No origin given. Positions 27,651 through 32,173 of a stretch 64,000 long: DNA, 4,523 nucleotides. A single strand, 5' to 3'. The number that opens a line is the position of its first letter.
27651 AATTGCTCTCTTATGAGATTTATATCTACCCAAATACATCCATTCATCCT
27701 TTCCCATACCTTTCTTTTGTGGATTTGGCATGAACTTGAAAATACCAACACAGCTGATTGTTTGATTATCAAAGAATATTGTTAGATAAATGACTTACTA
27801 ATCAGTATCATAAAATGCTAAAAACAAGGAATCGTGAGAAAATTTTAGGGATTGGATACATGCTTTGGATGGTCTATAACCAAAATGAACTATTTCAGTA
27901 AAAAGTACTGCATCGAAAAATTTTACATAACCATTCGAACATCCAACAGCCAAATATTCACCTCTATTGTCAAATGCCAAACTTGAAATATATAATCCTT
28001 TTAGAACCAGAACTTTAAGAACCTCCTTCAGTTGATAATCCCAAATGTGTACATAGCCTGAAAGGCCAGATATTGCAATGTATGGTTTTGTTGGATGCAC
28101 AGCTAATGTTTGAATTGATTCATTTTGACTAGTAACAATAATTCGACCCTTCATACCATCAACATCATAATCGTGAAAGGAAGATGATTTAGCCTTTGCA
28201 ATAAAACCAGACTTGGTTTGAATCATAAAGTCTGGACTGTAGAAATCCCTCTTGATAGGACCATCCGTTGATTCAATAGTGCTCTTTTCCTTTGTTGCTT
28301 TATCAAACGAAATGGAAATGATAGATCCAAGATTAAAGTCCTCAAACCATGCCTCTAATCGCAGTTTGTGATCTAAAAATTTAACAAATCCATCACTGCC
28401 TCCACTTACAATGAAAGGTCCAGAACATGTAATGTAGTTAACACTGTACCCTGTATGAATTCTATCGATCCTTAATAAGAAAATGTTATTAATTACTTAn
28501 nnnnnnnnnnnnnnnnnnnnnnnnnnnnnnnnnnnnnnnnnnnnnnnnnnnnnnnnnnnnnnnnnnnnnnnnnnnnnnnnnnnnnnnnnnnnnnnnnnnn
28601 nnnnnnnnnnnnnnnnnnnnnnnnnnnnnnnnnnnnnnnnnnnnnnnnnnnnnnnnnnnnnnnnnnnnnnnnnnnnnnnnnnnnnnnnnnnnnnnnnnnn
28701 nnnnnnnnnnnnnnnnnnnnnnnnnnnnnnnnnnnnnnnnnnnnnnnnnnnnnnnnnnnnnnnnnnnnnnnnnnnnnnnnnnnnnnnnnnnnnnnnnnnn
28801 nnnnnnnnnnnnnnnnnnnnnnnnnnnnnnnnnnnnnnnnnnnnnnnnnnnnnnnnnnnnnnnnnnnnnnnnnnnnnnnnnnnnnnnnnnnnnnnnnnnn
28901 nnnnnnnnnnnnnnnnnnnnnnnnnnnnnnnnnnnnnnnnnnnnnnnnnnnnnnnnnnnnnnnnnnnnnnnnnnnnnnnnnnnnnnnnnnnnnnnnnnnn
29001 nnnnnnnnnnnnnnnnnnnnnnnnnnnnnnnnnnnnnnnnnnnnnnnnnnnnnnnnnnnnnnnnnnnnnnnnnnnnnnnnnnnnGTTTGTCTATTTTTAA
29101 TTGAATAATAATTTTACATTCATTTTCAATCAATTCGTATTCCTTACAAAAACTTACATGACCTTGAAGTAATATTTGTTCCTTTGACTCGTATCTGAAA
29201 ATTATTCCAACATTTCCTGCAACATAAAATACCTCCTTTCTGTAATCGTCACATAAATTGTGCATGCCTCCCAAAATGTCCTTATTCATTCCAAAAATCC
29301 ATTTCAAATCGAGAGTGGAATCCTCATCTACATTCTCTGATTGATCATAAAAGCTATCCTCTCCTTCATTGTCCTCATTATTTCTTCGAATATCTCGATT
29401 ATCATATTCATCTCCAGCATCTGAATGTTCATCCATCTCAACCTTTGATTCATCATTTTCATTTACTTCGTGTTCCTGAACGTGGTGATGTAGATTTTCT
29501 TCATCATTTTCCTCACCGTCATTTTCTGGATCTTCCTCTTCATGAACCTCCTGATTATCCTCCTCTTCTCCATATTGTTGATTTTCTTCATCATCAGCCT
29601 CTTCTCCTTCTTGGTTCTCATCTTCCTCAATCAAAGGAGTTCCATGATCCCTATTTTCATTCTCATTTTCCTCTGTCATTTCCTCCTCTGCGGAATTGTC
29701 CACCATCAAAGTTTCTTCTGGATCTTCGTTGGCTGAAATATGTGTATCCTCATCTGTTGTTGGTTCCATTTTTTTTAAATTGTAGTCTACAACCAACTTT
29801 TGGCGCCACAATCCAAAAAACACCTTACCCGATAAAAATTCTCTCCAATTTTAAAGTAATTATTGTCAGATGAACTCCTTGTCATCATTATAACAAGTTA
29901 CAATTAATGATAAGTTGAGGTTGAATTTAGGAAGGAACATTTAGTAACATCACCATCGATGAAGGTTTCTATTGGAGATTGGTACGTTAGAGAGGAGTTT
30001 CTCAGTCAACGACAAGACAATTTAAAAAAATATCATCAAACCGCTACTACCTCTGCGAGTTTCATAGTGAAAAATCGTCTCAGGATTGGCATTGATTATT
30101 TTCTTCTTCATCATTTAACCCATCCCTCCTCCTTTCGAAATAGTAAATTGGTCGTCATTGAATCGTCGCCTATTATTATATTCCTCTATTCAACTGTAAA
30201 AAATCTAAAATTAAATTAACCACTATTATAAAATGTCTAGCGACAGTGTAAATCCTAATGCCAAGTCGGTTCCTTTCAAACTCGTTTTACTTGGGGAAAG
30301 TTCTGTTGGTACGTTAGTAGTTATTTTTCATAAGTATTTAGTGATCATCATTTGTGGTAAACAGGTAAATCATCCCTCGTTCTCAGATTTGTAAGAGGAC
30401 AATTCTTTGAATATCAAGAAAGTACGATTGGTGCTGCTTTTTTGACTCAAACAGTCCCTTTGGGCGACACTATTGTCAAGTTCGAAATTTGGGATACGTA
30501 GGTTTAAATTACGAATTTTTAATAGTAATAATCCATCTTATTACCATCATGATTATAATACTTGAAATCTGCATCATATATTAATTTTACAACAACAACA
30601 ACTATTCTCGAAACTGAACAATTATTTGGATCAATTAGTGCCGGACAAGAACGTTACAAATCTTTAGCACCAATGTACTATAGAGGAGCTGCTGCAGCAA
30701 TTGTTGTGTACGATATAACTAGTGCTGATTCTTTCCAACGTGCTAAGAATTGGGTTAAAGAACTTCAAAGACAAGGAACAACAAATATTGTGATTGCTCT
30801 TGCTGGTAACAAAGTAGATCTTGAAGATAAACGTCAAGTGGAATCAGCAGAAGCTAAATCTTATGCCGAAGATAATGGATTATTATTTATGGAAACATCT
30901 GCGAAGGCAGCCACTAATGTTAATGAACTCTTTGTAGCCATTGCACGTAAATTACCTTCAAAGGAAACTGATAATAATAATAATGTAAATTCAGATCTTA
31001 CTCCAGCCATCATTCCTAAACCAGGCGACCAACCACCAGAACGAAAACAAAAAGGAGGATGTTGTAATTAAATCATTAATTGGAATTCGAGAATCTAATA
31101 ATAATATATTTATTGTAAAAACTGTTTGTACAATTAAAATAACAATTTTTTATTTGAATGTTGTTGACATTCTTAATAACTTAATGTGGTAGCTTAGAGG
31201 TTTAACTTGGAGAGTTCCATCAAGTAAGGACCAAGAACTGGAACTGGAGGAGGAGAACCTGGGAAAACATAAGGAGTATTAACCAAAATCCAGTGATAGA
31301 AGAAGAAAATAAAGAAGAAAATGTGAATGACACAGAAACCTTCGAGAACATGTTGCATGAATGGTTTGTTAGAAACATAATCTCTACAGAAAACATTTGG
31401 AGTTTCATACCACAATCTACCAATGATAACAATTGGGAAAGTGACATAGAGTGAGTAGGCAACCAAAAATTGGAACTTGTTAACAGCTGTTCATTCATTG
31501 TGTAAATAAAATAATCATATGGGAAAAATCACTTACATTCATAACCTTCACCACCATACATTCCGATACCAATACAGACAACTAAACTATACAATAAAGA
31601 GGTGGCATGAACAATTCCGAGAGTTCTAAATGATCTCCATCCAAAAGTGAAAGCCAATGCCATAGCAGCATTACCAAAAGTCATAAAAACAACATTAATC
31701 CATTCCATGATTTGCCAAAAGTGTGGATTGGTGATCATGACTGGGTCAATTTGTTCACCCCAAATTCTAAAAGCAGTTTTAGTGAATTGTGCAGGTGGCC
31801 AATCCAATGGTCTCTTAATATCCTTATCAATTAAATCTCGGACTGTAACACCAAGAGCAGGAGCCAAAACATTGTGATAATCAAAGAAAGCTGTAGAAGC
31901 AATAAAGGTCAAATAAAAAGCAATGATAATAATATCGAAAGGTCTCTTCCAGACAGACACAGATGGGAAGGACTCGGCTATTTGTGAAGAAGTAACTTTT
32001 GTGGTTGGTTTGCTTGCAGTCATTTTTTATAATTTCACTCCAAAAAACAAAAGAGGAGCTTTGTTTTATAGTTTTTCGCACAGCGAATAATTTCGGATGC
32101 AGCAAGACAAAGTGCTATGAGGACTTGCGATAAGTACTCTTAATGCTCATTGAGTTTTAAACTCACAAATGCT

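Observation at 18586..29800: Three copies of the palindromic E2F-type element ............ positioned just upstream of start codons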

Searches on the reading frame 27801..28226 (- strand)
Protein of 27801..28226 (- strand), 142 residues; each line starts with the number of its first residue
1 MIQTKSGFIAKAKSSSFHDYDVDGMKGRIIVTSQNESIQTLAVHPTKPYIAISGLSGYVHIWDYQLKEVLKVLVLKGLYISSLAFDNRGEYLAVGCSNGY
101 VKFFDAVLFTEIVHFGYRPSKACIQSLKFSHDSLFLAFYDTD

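Call 26: search_protein_families(library=pfam, proteins=[window:27801-28226:-], max_evalue=0.0001)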
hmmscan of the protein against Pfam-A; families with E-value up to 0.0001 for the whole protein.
window:27801-28226:- (142 aa): 10 families
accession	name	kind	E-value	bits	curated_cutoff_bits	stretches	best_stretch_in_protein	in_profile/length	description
PF23414.1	Beta-prop_EML_2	-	8e-14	52.1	90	1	40-138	3-98/266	Echinoderm microtubule-associated protein second beta-propeller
PF25174.1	Beta-prop_THOC3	-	3.9e-12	46.2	305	1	80-140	174-232/272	THOC3 beta-propeller domain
PF24814.1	WD40_Prp19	-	2.7e-11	43.5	320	1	22-137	78-193/281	Prp19 WD40 domain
PF00400.38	WD40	-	3.4e-10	40.4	27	0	79-105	13-39/39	WD domain, G-beta repeat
PF24807.1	WD40_CDC20-Fz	-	3.4e-10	40.2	200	1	54-135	26-107/292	CDC20/Fizzy WD40 domain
PF25173.1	Beta-prop_WDR3_1st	-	2.7e-08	34.2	154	1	20-136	14-128/184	WDR3 first beta-propeller domain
PF24817.1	WD40_WDHD1_1st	-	4e-08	33.2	109.9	1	31-138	124-239/291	WDHD1 first WD40 domain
PF12894.13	ANAPC4_WD40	-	1.3e-07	32.2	22.9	0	77-129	38-88/91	Anaphase-promoting complex subunit 4 WD40 domain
PF23393.2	Beta-prop_WDR90_POC16_2nd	-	3.4e-06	26.9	60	1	21-138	22-144/291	WDR90/POC16, second beta-propeller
PF24796.1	WDR55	-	1.5e-05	24.6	200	1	35-135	7-110/296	WDR55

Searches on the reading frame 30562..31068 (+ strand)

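Call 11: search_protein_families(library=pfam, proteins=[window:30562-31068:+], max_evalue=0.01)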
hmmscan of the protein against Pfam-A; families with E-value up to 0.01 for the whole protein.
window:30562-31068:+ (169 aa): 3 families
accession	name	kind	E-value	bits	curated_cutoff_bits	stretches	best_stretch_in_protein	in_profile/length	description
PF00071.28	Ras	-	1.2e-37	129.4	21.6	1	26-131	55-160/162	Ras family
PF08477.19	Roc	-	9.8e-14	52.1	27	1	27-86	64-119/119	Ras of Complex, Roc, domain of DAPkinase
PF00025.27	Arf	-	0.0012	18.7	22.3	1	28-97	67-137/174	ADP-ribosylation factor family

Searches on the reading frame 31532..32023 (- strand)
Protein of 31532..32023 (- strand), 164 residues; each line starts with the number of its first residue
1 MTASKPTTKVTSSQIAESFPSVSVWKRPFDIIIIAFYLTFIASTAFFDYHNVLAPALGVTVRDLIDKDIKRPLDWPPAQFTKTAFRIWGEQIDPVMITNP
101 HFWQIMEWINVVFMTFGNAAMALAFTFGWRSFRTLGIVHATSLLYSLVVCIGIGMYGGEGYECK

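Call 24: search_protein_families(library=pfam, proteins=[window:31532-32023:-], max_evalue=0.0001)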
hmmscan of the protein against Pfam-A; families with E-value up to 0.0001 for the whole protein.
window:31532-32023:- (164 aa): 1 family
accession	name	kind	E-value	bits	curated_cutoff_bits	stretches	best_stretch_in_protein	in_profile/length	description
PF05241.17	EBP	-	2e-06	28.5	25.7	1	93-159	15-78/113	EXPERA (EXPanded EBP superfamily)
